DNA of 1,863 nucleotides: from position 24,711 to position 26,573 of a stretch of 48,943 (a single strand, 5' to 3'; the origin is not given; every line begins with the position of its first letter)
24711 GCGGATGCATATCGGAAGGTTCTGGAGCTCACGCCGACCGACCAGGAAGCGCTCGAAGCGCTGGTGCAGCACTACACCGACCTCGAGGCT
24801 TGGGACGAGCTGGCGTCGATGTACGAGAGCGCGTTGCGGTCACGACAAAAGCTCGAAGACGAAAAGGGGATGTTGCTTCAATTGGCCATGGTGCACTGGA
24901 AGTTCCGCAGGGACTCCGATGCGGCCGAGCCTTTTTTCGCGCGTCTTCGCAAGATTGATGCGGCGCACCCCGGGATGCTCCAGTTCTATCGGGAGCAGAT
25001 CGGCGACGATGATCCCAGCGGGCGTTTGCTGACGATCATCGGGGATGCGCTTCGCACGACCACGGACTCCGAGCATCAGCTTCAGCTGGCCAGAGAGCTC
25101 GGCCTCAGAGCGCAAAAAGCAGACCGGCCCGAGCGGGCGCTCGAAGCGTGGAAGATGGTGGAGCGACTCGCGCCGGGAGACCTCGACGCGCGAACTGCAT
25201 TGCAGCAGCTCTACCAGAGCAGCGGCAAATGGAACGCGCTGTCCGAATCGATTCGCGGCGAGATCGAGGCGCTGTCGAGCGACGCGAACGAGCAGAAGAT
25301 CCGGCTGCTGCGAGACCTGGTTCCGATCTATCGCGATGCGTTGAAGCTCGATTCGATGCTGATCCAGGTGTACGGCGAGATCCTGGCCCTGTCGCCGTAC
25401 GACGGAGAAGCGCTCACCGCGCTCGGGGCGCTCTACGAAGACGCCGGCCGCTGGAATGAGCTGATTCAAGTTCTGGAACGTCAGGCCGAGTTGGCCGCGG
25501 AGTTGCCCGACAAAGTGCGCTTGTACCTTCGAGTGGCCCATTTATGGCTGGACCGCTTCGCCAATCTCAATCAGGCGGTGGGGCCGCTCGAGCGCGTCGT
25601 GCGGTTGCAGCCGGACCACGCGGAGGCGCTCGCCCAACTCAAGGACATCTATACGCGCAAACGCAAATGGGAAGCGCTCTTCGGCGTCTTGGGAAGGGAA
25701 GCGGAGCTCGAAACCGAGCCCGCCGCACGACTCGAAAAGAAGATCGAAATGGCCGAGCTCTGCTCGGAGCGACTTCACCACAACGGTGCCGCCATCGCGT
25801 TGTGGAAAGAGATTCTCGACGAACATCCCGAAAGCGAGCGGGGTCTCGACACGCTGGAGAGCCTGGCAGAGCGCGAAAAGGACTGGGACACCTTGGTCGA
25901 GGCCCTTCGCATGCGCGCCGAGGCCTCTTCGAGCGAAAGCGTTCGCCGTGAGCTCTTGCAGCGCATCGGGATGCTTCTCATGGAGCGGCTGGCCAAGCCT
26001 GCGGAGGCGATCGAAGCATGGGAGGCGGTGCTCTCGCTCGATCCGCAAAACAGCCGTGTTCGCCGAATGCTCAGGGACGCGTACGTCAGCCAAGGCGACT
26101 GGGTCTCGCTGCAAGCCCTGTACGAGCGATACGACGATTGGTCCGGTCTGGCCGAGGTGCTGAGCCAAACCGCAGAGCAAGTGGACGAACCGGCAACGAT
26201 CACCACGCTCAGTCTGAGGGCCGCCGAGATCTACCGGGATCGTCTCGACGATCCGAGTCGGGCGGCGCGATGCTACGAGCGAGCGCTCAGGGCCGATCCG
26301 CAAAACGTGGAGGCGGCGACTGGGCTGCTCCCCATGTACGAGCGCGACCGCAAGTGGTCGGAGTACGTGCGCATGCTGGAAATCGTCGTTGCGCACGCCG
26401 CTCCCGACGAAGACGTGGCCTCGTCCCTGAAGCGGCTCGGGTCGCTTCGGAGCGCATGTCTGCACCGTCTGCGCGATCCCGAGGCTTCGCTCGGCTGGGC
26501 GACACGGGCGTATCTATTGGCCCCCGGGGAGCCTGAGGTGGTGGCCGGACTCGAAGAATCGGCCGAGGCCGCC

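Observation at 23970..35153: Single ~11.2 kb ORF encoding a ~3,700 aa protein built almost entirely of a ~72-74 residue TPR-like super-repeat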

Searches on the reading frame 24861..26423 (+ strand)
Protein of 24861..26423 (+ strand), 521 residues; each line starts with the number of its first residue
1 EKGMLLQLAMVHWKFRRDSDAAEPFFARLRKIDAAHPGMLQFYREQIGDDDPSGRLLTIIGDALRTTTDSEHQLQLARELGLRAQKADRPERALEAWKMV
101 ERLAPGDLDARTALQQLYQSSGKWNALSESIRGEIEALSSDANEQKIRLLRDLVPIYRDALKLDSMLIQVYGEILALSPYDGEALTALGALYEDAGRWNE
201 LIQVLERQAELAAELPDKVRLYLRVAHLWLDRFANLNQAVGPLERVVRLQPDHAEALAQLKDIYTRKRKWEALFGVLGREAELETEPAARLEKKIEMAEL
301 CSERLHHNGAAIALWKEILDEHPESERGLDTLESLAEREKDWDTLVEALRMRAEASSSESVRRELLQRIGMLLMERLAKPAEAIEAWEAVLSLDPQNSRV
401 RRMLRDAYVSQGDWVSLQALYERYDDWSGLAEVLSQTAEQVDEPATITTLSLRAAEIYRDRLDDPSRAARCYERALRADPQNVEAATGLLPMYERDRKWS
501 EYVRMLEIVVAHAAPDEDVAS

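Call 41: find_related_loci(query=A4, collection=genome_contigs, flank=10000)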
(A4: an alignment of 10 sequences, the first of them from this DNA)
Query A4 (521 aa) in genome_contigs; peptide patterns used: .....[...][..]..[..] (x = any residue, [..] = any of these).
244 stretches matched a pattern; 223 encode a relative of the query (tblastn E <= 1e-3); the best 80 are kept; 80 distinct loci.
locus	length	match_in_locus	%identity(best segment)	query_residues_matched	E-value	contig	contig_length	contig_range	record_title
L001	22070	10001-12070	51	1-518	1e-164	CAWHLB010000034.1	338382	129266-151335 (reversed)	MAG: uncultured delta proteobacterium isolate MFD02416.bin.2.203 genome assembly, contig: contig_77376, whole genome sho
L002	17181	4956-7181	51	1-518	9e-163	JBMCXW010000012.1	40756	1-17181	MAG: Myxococcota bacterium isolate D5M12_5 NODE_218_length_40756_cov_20.409671, whole genome shotgun sequence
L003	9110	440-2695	49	1-518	5e-157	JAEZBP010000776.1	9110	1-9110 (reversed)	MAG: Proteobacteria bacterium isolate OH_CBrB_201 k127_664781, whole genome shotgun sequence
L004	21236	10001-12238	49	1-517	2e-156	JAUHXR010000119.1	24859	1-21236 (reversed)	MAG: Polyangia bacterium isolate 3_bin.16 NODE_2503_length_24859_cov_2.276524, whole genome shotgun sequence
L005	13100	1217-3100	48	1-518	3e-153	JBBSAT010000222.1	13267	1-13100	MAG: Polyangiales bacterium isolate La6_metabat2.038 La6_metabat2.038_K_667115_L_13267_cov_11.0000, whole genome shotgun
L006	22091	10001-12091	49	1-514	1e-152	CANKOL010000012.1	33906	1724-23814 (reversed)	MAG: Sandaracinaceae bacterium isolate RH-9nov16-262 genome assembly, contig: RH-9nov16-C-C2080, whole genome shotgun se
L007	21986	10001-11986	47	1-516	2e-151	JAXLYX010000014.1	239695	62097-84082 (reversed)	MAG: Polyangiales bacterium isolate STL-MYX24 C3.137.fa-14, whole genome shotgun sequence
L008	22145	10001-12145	50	1-517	2e-151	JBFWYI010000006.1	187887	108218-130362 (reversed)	MAG: Sandaracinaceae bacterium isolate CA_2019_TPBS_160 NODE_684_length_187887_cov_6.319456_TPBS, whole genome shotgun s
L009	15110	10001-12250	48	1-518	1e-150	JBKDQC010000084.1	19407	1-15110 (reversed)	MAG: Deltaproteobacteria bacterium isolate samp_2153_concoct_538 samp_2153_198457, whole genome shotgun sequence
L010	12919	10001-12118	47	1-519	3e-150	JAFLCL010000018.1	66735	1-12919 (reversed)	MAG: Deltaproteobacteria bacterium isolate UWPOB_DELTA5 gnl_X_FKCMEJAL_18, whole genome shotgun sequence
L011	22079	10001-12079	48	1-517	3e-150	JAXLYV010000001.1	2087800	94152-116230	MAG: Sandaracinus sp. isolate STL-MYX22 C1.83.fa-1, whole genome shotgun sequence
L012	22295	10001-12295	47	1-514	7e-150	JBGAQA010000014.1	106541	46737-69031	MAG: Sandaracinaceae bacterium isolate MAG_AAO_AS.33 AAOAS-33_NODE_14_length_106541_cov_5.827156, whole genome shotgun s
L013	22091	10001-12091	50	1-509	7e-149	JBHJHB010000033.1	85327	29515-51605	MAG: Sandaracinaceae bacterium isolate sb_S12C846_1 S12Ck141_125516, whole genome shotgun sequence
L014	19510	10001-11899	48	1-514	5e-150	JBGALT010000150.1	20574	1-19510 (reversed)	MAG: Sandaracinaceae bacterium isolate MAG_AAO_H10.10 AAOH10-10_opera_contig_8154, whole genome shotgun sequence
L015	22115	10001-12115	47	1-510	2e-148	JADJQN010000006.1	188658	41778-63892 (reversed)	MAG: Sandaracinaceae bacterium isolate Fred_18-Q3-R57-64_MAXAC.276 tig00012501-10-1883840, whole genome shotgun sequence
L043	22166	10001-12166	41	1-513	5e-123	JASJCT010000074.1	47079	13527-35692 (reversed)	MAG: Myxococcota bacterium isolate MO_167.B37 MO_167.c_812, whole genome shotgun sequence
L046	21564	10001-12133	39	3-516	1e-111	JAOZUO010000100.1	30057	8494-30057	MAG: Deltaproteobacteria bacterium isolate GMC8.metabat2.102 GMC8_756_length_30057_cov_18.278548, whole genome shotgun s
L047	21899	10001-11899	40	1-513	1e-111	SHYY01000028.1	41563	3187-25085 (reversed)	MAG: Myxococcales bacterium isolate Baikal-deep-G131 BACOMB-C3920, whole genome shotgun sequence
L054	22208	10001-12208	38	4-513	6e-103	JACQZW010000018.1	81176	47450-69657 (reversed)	MAG: Acidobacteria bacterium isolate NC_groundwater_1577_Pr3_B-0.1um_71_22 SR-2_scaffold_141_674075, whole genome shotgu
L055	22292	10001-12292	40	1-512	9e-102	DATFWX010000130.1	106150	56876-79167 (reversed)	MAG TPA_asm: Polyangia bacterium isolate SMAG_U9502 k141_11207302, whole genome shotgun sequence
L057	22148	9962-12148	39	1-518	1e-101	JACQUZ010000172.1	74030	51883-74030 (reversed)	MAG: Deltaproteobacteria bacterium isolate NC_groundwater_1450_Ag_S-0.65um_64_25 S_p65_S5_coassembly_k141_5333927, whole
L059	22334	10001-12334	40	1-514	4e-101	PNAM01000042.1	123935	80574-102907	MAG: Myxococcales bacterium isolate palsa_1104 73.20110800_P1D.52_contig_12373, whole genome shotgun sequence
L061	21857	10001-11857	39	1-515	4e-98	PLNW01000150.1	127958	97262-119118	MAG: Myxococcales bacterium isolate fen_1158 73.20120800_E1D.7_contig_3150, whole genome shotgun sequence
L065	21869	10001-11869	39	1-513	8e-97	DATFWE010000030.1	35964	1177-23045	MAG TPA_asm: Haliangiales bacterium isolate SMAG_U9482 k141_12168804, whole genome shotgun sequence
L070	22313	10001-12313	37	1-519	4e-96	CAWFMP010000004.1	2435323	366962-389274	MAG: uncultured delta proteobacterium isolate MFD06435.bin.2.192 genome assembly, contig: contig_37184, whole genome sho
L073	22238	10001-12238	36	5-518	9e-95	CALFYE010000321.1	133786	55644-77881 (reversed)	MAG TPA_asm: uncultured Myxococcales bacterium isolate SRR6231182_bin.43_CONCOCT_v1.1_MAG genome assembly, contig: ERZ65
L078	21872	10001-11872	35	1-510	1e-93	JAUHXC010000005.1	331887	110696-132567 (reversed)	MAG: bacterium isolate 2_bin.46 NODE_50_length_331887_cov_7.980890, whole genome shotgun sequence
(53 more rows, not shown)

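Call 46: search_protein_families(library=pfam, proteins=[L047:20751-21566:+, L054:20579-21832:+, L055:21079-21744:+, L057:20980-21408:+, L059:21229-21930:+, L070:21258-21980:+, L073:20809-22071:+, L078:20753-21598:+, L059:7247-8821:+, L073:7568-8860:+], max_evalue=0.001)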
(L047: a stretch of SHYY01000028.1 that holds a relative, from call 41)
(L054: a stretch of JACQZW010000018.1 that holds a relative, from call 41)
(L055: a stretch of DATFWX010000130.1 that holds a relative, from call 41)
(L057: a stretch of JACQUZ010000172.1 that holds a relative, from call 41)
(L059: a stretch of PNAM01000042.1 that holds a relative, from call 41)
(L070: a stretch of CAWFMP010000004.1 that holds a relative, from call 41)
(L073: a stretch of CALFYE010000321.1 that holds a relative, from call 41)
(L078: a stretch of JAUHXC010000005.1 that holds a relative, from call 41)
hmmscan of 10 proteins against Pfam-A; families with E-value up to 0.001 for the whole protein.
L047:20751-21566:+ (272 aa): 1 family
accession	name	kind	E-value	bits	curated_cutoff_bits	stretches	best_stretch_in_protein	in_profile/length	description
PF08308.17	PEGA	-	5.4e-25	87.5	20.8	2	136-200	2-67/71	PEGA domain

L054:20579-21832:+ (418 aa): 4 families
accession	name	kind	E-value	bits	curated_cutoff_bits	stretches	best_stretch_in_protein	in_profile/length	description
PF00108.29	Thiolase_N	-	9.2e-93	310.8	26.4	1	29-288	1-259/260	Thiolase, N-terminal domain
PF02803.24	Thiolase_C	-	2.7e-44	150.2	27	1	296-418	1-123/123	Thiolase, C-terminal domain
PF22691.2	Thiolase_C_1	-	2.4e-07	31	28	1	308-359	9-60/144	Thiolase C-terminal domain-like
PF00109.32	ketoacyl-synt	-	4.1e-05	23.8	20.8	0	100-144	161-205/252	Beta-ketoacyl synthase, N-terminal domain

L055:21079-21744:+ (222 aa): 3 families
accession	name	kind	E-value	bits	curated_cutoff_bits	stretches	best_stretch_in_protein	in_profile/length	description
PF08308.17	PEGA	-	4e-25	88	20.8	2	18-84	2-67/71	PEGA domain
PF13620.12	CarboxypepD_reg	-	0.00011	22.9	32.3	0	49-84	45-81/82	Carboxypeptidase regulatory-like domain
PF11008.14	DUF2846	-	0.00091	19.7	34.3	0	94-149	18-73/92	Protein of unknown function (DUF2846)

L057:20980-21408:+ (143 aa): 0 families

L059:21229-21930:+ (234 aa): 2 families
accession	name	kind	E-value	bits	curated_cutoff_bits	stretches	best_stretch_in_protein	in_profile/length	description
PF08308.17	PEGA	-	2.1e-28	98.4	20.8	2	104-170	2-69/71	PEGA domain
PF13620.12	CarboxypepD_reg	-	0.00012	22.8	32.3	0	63-99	44-81/82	Carboxypeptidase regulatory-like domain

L070:21258-21980:+ (241 aa): 4 families
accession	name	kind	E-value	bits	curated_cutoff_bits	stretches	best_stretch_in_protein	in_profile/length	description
PF08308.17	PEGA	-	9.8e-28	96.3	20.8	2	101-167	2-69/71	PEGA domain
PF22820.2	TcaA_3rd_4th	-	3.5e-05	24.1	27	0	104-134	6-35/73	TcaA protein 3rd/4th domain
PF13620.12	CarboxypepD_reg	-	7.7e-05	23.4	32.3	0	58-96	42-81/82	Carboxypeptidase regulatory-like domain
PF13385.13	Laminin_G_3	-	9.1e-05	23.1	27.6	0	35-84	88-140/151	Concanavalin A-like lectin/glucanases superfamily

L073:20809-22071:+ (421 aa): 1 family
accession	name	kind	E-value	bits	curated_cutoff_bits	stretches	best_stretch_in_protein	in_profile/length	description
PF01370.27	Epimerase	-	4.3e-16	59.5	20.9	1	10-219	3-228/240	NAD dependent epimerase/dehydratase family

L078:20753-21598:+ (282 aa): 1 family
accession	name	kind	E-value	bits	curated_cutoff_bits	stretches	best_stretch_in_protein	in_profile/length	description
PF02666.20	PS_Dcarbxylase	-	2.7e-59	200.6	22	1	64-277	2-197/198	Phosphatidylserine decarboxylase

L059:7247-8821:+ (525 aa): 0 families

L073:7568-8860:+ (431 aa): 1 family
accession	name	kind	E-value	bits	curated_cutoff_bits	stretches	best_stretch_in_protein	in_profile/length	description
PF06167.18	Peptidase_M90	-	8.5e-41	140.6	26.2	2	204-400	60-242/243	Glucose-regulated metallo-peptidase M90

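Call 95: search_protein_families(library=pfam, proteins=[L057:6838-9564:-, L046:5407-8100:-, L043:2889-5582:+, L065:4372-7026:-, L046:8224-9237:-, L065:7971-9368:-, L061:8112-9449:-, L055:7984-9771:-, L043:7446-8195:+, L047:8448-9206:+], max_evalue=0.0001)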
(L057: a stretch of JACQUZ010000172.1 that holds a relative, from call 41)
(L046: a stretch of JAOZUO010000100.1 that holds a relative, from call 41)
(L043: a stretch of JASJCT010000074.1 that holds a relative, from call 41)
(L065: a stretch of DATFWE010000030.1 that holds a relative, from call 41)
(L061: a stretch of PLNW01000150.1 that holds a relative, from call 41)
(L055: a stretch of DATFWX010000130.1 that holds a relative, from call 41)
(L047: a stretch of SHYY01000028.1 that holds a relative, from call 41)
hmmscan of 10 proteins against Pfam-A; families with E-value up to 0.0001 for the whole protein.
L057:6838-9564:- (908 aa): 3 families
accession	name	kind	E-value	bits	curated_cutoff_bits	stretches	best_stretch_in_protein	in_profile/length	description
PF01433.26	Peptidase_M1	-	2.6e-66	223.8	27.7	1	271-482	4-216/218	Peptidase family M1 domain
PF17900.6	Peptidase_M1_N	-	1.8e-39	136.2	25.8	1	55-231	2-186/186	Peptidase M1 N-terminal domain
PF11838.14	ERAP1_C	-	2.7e-33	116.2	38.2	1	565-888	1-317/318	ERAP1-like C-terminal domain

L046:5407-8100:- (897 aa): 0 families

L043:2889-5582:+ (898 aa): 4 families
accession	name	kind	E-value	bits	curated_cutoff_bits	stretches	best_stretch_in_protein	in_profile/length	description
PF00069.31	Pkinase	-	7.9e-37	127.5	31.7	1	15-272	6-253/263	Protein kinase domain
PF07714.23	PK_Tyr_Ser-Thr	-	1.6e-31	110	23.1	1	15-271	6-249/258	Protein tyrosine and serine/threonine kinase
PF08308.17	PEGA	-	1.1e-30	105.8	20.8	3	651-710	6-63/71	PEGA domain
PF13620.12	CarboxypepD_reg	-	1.6e-08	35.2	32.3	0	602-642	40-81/82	Carboxypeptidase regulatory-like domain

L065:4372-7026:- (884 aa): 5 families
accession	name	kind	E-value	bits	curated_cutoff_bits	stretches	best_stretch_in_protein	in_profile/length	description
PF00072.30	Response_reg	-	2.1e-39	134.6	30.2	2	573-685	1-111/111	Response regulator receiver domain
PF02518.31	HATPase_c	-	4e-29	101.7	26.4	1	320-433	1-110/111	Histidine kinase-, DNA gyrase B-, and HSP90-like ATPase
PF00512.31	HisKA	-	5.5e-17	62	26.9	1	208-275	2-66/66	His Kinase A (phospho-acceptor) domain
PF00990.26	GGDEF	-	1.9e-08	34.7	23.8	1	709-783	19-89/161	Diguanylate cyclase, GGDEF domain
PF12860.13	PAS_7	-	7.5e-06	26.5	27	0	170-205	79-114/115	PAS fold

L046:8224-9237:- (337 aa): 0 families

L065:7971-9368:- (465 aa): 4 families
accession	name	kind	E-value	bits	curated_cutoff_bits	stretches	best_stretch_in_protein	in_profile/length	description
PF01593.30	Amino_oxidase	-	4.9e-81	273.7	19.8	1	35-463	1-443/443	Flavin containing amine oxidoreductase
PF13450.12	NAD_binding_8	-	9e-15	55.2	21.9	1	30-94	1-67/68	NAD(P)-binding Rossmann-like domain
PF01266.30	DAO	-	3.6e-05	23.9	27.9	1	28-64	2-39/353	FAD dependent oxidoreductase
PF00890.30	FAD_binding_2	-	0.0001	22.1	20.4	0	28-64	2-38/414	FAD binding domain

L061:8112-9449:- (445 aa): 0 families

L055:7984-9771:- (595 aa): 3 families
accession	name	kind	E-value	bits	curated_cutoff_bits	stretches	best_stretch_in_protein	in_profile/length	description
PF00664.28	ABC_membrane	-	8e-41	141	28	1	28-295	4-273/274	ABC transporter transmembrane region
PF00005.33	ABC_tran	-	8.7e-30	104.5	25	1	358-507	1-135/137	ABC transporter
PF02463.25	SMC_N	-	4.5e-05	23.4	40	0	447-550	120-210/220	RecF/RecN/SMC N terminal domain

L043:7446-8195:+ (250 aa): 1 family
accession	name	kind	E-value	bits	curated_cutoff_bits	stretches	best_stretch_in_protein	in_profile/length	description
PF13490.11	zf-HC2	-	5.4e-10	39.6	22.2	1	3-37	1-35/35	Putative zinc-finger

L047:8448-9206:+ (253 aa): 0 families
